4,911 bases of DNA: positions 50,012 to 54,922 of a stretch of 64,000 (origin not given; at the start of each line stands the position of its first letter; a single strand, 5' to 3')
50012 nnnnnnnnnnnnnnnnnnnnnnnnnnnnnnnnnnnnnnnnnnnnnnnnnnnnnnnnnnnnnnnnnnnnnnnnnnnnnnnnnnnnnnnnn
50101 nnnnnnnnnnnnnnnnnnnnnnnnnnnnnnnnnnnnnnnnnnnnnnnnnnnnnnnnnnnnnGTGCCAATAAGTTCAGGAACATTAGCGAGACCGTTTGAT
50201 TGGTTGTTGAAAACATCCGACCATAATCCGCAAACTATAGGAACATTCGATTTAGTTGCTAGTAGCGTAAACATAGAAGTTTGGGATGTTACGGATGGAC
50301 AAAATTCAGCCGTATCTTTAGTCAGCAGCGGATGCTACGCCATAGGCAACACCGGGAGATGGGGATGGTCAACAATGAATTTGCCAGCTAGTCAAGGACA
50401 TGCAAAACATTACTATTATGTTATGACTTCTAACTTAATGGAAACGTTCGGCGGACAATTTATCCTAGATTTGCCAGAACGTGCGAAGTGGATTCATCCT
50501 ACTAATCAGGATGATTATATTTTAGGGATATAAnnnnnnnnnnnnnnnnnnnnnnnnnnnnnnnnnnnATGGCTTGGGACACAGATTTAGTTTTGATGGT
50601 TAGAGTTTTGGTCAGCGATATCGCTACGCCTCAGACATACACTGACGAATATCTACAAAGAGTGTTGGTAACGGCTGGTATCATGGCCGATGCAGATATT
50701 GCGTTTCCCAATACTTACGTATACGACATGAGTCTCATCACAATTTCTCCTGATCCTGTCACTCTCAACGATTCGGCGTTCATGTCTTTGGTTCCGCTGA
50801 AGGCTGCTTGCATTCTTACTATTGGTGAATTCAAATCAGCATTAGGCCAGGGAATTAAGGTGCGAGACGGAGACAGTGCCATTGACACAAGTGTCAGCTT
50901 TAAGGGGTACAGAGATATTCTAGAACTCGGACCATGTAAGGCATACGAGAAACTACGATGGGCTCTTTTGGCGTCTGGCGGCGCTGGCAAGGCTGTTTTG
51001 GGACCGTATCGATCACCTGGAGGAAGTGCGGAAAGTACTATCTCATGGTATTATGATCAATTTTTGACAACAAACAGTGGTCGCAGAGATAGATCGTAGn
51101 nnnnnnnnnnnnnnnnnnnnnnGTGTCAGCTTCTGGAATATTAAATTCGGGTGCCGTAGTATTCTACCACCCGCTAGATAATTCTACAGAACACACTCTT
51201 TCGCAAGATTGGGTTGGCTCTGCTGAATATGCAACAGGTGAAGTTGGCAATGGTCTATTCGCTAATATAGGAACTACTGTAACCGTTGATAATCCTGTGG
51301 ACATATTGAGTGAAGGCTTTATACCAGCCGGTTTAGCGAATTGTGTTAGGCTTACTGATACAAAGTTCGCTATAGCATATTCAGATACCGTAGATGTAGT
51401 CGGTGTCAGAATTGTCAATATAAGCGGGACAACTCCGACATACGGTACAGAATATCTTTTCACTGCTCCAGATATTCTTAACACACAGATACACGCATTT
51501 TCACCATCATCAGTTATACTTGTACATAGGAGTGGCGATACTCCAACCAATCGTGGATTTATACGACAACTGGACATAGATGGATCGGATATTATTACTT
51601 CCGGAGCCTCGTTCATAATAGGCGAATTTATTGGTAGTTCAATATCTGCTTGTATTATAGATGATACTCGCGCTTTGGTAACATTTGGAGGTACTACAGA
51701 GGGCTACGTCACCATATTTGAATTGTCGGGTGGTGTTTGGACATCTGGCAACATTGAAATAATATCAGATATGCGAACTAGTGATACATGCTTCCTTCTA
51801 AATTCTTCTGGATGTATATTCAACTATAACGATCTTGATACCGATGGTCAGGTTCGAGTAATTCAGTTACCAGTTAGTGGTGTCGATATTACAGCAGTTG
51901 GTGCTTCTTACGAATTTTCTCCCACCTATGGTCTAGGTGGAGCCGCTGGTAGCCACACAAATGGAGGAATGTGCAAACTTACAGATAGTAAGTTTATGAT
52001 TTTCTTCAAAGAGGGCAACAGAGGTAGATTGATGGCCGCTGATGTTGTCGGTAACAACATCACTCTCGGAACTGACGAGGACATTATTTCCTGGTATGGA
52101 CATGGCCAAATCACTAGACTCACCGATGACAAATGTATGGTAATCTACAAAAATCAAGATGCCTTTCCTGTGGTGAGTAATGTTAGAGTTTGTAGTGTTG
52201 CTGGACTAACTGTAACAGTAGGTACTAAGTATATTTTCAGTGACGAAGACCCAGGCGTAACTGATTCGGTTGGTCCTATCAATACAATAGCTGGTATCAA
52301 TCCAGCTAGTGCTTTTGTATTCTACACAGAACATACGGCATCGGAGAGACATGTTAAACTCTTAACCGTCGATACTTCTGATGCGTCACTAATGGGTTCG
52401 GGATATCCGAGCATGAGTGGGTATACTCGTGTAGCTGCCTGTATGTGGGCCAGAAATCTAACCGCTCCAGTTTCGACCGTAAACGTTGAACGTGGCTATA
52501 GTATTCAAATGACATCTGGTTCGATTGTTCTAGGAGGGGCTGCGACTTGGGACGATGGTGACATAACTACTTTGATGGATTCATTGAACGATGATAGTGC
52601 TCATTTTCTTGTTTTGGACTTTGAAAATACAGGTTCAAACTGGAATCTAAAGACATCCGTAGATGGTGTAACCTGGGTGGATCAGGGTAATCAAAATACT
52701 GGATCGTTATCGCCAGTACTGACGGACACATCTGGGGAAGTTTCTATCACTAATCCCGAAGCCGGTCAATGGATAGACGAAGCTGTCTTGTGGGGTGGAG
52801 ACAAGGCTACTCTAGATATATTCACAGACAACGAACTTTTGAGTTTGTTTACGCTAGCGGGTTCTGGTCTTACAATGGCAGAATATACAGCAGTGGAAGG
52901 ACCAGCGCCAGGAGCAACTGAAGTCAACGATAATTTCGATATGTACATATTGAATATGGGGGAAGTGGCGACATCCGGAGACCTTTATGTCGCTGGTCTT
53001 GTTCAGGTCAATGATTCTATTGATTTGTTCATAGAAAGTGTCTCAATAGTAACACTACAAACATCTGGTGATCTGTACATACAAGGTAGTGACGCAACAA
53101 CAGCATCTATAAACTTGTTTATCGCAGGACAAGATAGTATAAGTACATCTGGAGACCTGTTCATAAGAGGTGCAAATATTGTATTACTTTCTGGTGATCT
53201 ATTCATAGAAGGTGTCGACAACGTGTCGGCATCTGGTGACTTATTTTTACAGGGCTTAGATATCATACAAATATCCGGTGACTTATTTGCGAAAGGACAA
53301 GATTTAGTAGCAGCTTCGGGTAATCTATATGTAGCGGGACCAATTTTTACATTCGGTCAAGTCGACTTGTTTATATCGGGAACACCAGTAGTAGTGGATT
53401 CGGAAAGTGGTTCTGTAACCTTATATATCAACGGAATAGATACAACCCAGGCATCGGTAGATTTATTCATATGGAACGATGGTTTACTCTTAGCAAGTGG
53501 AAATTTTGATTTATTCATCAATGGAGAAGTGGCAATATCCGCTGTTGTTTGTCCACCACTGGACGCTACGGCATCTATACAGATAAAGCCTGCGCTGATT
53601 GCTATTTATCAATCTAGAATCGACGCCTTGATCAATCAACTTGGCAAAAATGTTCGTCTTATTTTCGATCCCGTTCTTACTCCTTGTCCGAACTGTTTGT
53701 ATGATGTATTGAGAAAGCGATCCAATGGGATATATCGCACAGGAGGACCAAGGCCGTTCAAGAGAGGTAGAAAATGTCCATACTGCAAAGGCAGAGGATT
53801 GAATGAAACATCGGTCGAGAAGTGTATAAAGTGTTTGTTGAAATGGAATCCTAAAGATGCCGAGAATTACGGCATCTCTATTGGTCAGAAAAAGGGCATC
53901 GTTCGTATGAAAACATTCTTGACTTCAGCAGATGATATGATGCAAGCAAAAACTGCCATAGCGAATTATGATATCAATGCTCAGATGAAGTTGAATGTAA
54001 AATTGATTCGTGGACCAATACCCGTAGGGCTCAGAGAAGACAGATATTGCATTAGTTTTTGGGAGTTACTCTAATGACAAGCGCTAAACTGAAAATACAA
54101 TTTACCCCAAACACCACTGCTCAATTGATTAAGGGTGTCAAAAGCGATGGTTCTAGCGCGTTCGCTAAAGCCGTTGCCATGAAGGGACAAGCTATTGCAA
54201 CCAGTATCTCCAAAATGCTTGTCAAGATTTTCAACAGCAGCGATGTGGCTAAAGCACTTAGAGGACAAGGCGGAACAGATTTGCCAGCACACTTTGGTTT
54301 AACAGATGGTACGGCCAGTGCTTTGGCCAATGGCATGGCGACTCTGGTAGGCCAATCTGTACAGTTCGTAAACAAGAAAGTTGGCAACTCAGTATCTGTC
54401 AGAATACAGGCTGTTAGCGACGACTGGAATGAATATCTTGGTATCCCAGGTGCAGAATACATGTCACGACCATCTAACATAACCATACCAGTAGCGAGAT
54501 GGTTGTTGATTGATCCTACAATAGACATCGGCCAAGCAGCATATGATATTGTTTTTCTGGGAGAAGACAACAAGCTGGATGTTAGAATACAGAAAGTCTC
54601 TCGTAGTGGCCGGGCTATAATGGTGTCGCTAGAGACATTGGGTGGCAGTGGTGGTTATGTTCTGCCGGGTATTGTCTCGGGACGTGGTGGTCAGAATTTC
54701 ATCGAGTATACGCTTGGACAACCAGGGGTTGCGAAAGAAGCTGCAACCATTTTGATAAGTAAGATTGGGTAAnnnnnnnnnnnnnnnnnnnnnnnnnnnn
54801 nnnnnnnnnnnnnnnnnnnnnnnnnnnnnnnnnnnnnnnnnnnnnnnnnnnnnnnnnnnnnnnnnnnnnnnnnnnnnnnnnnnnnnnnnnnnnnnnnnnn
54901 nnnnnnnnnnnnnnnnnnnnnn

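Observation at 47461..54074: Duplicated tail-fibre giants with a mobile C-terminal module present in three genetic contexts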

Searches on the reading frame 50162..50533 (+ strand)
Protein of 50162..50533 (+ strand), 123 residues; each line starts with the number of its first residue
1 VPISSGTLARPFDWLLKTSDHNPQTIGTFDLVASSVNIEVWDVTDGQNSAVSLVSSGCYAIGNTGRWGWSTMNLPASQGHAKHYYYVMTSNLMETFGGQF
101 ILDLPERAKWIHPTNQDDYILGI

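Call 7: search_protein_families(library=phrogs, proteins=[window:50162-50533:+], max_evalue=0.01)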
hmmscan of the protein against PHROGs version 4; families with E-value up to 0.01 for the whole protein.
window:50162-50533:+ (123 aa): 0 families

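Call 8: search_protein_families(library=pfam, proteins=[window:50162-50533:+], max_evalue=0.1)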
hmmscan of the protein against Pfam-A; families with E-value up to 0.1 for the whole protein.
window:50162-50533:+ (123 aa): 0 families

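Call 53: predict_structure(alignment_id=A4)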
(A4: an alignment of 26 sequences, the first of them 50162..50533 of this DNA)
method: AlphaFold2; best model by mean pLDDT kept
length: 123 residues; sequences in the alignment: 26
mean_pLDDT: 80.0   pTM: 0.68
mean pLDDT of the five models: 80.0, 79.9, 75.9, 74.6, 68.7
residues with pLDDT >= 90: 48; 70-90: 44; 50-70: 19; < 50: 12
segments of 3 or more residues with pLDDT < 50: 1-8, 108-110
pLDDT, mean of each block of 10 residues (from residue 1): 43 81 89 92 90 89 90 81 92 92 67 61 51
secondary structure, 60 per line:
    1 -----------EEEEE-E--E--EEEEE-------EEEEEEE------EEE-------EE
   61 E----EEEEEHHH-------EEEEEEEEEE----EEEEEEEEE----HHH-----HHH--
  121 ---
elements in order: E12-16 E24-28 E36-42 E49-51 E59-61 E66-70 E81-90 E95-103

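Call 68: fold_search(model_id=the predicted structure, library=viral)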
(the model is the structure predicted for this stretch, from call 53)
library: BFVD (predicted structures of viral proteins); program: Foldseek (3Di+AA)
matches with E <= 10: 1459; with E <= 0.001: 20
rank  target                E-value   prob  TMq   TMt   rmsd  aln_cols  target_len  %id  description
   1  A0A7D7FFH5            7.0e-05  1.00  0.43  0.46   4.6       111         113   14  (no name in the UniProt tables at hand)
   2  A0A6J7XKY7            1.1e-04  1.00  0.46  0.46   6.3       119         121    9  Uncharacterized protein [uncultured Caudovirales phage]
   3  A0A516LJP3            1.7e-04  1.00  0.47  0.41   6.5       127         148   12  (no name in the UniProt tables at hand)
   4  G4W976                2.1e-04  1.00  0.44  0.50   6.0       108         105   10  Uncharacterized protein [Tetrasphaera phage TJE1]
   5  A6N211                2.4e-04  1.00  0.49  0.29   7.5       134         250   10  Probable tail fiber protein [Microbacterium phage Min1]
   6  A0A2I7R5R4            3.8e-04  1.00  0.41  0.44   8.7       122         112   10  (no name in the UniProt tables at hand)
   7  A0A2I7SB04            5.4e-04  1.00  0.50  0.48   5.8       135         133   12  (no name in the UniProt tables at hand)
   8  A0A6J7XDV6            5.7e-04  1.00  0.50  0.53   5.8       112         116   12  Uncharacterized protein [uncultured Caudovirales phage]
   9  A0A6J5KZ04            5.7e-04  1.00  0.44  0.47   4.0        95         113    8  Uncharacterized protein [uncultured Caudovirales phage]
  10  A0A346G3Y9            5.7e-04  1.00  0.40  0.37   7.6       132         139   14  (no name in the UniProt tables at hand)
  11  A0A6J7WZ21            6.1e-04  1.00  0.47  0.47   4.1        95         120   10  Uncharacterized protein [uncultured Caudovirales phage]
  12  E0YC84                6.8e-04  1.00  0.34  0.36   6.3       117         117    6  ORF11 [Turkey adenovirus 1]
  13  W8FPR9                7.2e-04  1.00  0.47  0.52   4.7       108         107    8  (no name in the UniProt tables at hand)
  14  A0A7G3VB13            7.2e-04  1.00  0.44  0.23   5.6       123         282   11  (no name in the UniProt tables at hand)
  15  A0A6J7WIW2            7.6e-04  1.00  0.50  0.52   5.2       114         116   13  Uncharacterized protein [uncultured Caudovirales phage]
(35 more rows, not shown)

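Call 77: search_protein_representatives(alignment_id=A4)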
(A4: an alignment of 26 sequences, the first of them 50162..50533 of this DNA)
Query: 26 sequences, 121 profile positions. Proteins with E-value up to 0.001 (for the whole library): 402; up to 1e-10: 200; up to 1e-30: 72. The best 150 are listed.
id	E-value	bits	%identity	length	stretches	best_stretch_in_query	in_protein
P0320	1.1e-42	161.2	-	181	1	3-119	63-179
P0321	2.2e-42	160.3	-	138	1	3-119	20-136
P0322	4.7e-41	156.0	-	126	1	6-120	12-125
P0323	6.7e-41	155.5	-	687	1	6-120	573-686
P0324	2.1e-40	153.9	-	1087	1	6-118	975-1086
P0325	2.2e-40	153.8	-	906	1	6-118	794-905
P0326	2.5e-40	153.6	-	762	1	5-119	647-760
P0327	2.6e-40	153.5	-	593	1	6-119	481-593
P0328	3.2e-40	153.3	-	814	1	3-118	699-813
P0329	3.9e-40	153.0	-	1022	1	4-118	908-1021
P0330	4.7e-40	152.7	-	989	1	5-119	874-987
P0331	5.0e-40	152.7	-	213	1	3-111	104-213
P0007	8.0e-40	152.0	-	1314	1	3-119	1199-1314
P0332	9.3e-40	151.8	-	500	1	6-118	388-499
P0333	1.1e-39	151.5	-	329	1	3-111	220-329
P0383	1.9e-31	124.9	-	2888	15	71-107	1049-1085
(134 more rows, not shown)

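Call 87: search_protein_families(library=phrogs, alignment_id=A4, max_evalue=1)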
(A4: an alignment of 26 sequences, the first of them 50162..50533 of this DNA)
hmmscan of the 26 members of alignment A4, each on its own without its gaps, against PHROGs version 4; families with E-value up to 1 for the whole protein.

A. member 1, window:50162-50533:+ (123 aa): 1 family
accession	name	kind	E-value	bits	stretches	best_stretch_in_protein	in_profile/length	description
phrog_12728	-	unknown function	0.2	13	1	55-120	18-60/98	-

B. families by the number of members that match (of 26 scanned): 11 families
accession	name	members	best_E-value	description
phrog_31189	-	1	0.0085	baseplate protein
phrog_22560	-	1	0.044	tail protein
phrog_21609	-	1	0.047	-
phrog_25747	-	1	0.063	tail fiber protein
phrog_2424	-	1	0.09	-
phrog_28759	-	1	0.14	-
phrog_12728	-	1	0.2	-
phrog_33201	-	1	0.22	-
phrog_26168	-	1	0.33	-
phrog_13376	-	1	0.38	-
phrog_5981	-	1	0.45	-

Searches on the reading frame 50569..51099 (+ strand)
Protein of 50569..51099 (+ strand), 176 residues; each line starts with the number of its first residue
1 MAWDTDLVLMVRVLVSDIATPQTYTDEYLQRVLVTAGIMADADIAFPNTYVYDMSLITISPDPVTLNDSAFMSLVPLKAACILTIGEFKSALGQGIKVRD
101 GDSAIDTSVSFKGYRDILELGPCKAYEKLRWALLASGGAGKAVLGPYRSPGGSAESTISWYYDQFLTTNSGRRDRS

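Call 7: search_protein_families(library=phrogs, proteins=[window:50569-51099:+], max_evalue=0.01)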
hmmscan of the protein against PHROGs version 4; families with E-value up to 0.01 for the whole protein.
window:50569-51099:+ (176 aa): 0 families

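Call 8: search_protein_families(library=pfam, proteins=[window:50569-51099:+], max_evalue=0.1)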
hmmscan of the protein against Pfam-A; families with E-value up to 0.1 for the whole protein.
window:50569-51099:+ (176 aa): 0 families

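Call 48: search_solved_structures(query=A6, max_evalue=10)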
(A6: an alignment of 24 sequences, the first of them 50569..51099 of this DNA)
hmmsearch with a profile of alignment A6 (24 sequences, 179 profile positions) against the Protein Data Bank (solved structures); distinct sequences matched with E-value up to 10: 1.
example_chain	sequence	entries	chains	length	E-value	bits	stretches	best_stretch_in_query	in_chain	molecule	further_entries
7xpi_A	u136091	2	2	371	0.74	12.4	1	69-142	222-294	Apoptosis inducing factor mitochondria associated 2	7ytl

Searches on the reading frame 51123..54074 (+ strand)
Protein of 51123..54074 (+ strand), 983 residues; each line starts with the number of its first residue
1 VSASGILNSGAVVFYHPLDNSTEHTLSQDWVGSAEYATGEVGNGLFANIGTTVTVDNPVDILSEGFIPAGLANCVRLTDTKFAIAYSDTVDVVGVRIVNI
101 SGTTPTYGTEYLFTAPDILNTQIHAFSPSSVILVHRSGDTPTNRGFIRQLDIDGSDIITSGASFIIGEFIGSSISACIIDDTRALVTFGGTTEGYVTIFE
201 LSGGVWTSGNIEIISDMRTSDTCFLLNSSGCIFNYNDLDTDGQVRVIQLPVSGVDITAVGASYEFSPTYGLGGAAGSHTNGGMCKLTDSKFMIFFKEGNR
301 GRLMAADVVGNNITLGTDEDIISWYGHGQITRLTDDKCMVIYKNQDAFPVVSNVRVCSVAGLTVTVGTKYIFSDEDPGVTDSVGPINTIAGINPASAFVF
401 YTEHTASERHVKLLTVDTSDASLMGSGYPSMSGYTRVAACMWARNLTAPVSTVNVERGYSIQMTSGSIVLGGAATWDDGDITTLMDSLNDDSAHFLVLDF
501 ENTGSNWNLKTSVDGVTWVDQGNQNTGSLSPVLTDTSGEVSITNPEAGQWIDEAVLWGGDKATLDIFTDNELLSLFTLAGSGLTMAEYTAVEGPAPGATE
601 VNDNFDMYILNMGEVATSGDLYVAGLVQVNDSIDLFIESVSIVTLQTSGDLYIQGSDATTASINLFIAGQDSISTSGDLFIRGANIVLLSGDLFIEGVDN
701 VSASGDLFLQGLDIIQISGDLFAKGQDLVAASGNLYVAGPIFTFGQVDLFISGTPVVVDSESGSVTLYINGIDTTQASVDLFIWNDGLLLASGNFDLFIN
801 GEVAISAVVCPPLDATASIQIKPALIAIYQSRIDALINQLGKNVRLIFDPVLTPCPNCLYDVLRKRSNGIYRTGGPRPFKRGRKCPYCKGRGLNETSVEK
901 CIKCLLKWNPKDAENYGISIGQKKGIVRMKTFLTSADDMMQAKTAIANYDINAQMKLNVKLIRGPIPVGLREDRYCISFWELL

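Call 7: search_protein_families(library=phrogs, proteins=[window:51123-54074:+], max_evalue=0.01)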
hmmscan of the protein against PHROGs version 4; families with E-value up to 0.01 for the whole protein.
window:51123-54074:+ (983 aa): 0 families

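Call 8: search_protein_families(library=pfam, proteins=[window:51123-54074:+], max_evalue=0.1)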
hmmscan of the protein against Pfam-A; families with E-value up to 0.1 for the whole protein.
window:51123-54074:+ (983 aa): 0 families

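Call 10: search_dna_similar(query=window:51123-54074:+, collection=phages, mode=protein)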
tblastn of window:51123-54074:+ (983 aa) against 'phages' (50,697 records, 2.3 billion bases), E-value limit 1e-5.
No match.

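Call 14: search_solved_structures(query=window:51123-54074:+, max_evalue=1)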
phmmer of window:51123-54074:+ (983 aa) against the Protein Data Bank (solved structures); distinct sequences matched with E-value up to 1: 0.

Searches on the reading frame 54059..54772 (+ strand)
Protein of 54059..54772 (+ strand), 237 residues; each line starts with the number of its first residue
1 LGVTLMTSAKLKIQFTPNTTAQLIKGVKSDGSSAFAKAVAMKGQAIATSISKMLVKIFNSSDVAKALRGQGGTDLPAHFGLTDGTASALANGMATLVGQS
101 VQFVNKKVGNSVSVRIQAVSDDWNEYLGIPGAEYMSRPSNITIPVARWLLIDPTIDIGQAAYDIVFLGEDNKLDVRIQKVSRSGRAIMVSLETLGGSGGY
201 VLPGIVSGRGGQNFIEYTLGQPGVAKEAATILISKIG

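Call 7: search_protein_families(library=phrogs, proteins=[window:54059-54772:+], max_evalue=0.01)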
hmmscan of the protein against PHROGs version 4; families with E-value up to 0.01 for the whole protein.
window:54059-54772:+ (237 aa): 0 families

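Call 8: search_protein_families(library=pfam, proteins=[window:54059-54772:+], max_evalue=0.1)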
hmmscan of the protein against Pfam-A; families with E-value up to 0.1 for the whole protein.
window:54059-54772:+ (237 aa): 0 families

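Call 62: search_solved_structures(query=A9, max_evalue=10)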
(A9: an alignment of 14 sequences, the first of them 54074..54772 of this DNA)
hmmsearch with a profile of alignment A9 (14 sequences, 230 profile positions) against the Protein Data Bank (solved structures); distinct sequences matched with E-value up to 10: 5.
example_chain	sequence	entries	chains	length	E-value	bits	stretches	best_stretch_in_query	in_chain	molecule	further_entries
7bdx_A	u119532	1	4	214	0.056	16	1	82-150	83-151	Heat shock factor 2-binding protein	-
7ldg_A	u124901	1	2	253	0.061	15.9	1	82-150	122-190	Heat shock factor 2-binding protein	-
3ial_A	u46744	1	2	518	0.16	14.6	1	122-199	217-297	Prolyl-tRNA synthetase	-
9yby_B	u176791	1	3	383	1.1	11.8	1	28-89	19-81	Fusion glycoprotein F1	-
5yxw_B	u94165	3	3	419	1.5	11.4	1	28-89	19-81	glycoprotein F1,measles virus fusion protein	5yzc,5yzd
